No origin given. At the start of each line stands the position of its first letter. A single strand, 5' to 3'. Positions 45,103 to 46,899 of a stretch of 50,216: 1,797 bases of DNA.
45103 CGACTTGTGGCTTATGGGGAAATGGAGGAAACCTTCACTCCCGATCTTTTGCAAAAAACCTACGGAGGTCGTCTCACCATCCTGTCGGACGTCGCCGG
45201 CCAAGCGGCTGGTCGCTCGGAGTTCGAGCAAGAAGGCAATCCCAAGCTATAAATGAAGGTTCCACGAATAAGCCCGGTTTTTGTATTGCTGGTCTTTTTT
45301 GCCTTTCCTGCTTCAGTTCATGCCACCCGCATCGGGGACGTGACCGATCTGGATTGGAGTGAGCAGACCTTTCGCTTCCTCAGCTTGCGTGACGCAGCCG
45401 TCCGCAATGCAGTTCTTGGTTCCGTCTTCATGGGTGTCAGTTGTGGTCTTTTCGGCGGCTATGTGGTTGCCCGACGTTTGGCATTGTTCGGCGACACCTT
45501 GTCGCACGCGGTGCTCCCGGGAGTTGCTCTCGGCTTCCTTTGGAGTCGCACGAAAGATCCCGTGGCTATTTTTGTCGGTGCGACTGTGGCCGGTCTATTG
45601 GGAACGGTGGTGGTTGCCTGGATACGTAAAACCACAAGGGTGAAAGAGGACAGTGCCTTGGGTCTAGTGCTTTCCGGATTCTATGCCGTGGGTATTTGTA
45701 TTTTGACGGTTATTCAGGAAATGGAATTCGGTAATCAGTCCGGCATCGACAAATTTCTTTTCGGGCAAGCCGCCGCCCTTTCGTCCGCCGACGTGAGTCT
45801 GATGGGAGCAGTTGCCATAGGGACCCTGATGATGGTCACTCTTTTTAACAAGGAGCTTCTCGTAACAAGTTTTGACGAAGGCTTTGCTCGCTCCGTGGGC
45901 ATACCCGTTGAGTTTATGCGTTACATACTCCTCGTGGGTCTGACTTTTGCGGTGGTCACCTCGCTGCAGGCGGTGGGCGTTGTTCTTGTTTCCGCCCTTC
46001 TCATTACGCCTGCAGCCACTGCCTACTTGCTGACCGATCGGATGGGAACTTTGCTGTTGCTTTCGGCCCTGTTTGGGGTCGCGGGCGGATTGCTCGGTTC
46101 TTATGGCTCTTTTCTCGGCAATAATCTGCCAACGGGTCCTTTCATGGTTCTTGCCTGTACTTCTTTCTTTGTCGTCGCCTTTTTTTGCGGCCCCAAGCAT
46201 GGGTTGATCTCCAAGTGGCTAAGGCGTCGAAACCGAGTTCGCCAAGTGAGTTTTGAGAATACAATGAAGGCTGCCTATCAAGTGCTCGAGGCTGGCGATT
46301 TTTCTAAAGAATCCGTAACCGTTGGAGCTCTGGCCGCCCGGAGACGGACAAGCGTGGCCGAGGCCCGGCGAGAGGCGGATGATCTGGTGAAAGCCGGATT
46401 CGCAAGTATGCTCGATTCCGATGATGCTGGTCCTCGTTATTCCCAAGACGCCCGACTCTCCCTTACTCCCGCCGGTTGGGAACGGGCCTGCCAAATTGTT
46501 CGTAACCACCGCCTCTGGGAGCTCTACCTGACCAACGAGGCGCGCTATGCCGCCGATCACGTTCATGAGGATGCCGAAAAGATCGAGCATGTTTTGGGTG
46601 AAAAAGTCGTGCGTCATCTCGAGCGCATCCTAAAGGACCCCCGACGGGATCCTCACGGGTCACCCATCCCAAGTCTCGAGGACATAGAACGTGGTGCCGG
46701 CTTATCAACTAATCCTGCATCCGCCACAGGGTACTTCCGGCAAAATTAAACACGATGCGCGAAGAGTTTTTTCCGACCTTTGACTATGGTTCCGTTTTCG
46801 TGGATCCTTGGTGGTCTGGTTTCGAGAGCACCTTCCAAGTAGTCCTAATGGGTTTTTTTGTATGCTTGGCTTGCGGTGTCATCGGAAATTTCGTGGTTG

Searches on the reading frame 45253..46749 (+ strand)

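Call 65: search_protein_families(library=pfam, proteins=[window:45253-46749:+], max_evalue=0.001)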
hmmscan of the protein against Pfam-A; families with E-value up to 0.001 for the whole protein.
window:45253-46749:+ (498 aa): 3 families
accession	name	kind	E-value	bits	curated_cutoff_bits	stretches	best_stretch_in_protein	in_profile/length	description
PF00950.22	ABC-3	-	9e-68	229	20.1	1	49-312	4-257/258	ABC 3 transport family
PF02742.21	Fe_dep_repr_C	-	3e-23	82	27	1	405-473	1-69/70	Iron dependent repressor, metal binding and dimerisation domain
PF01032.23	FecCD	-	5.5e-08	32.6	26.5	1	91-306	87-305/311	FecCD transport family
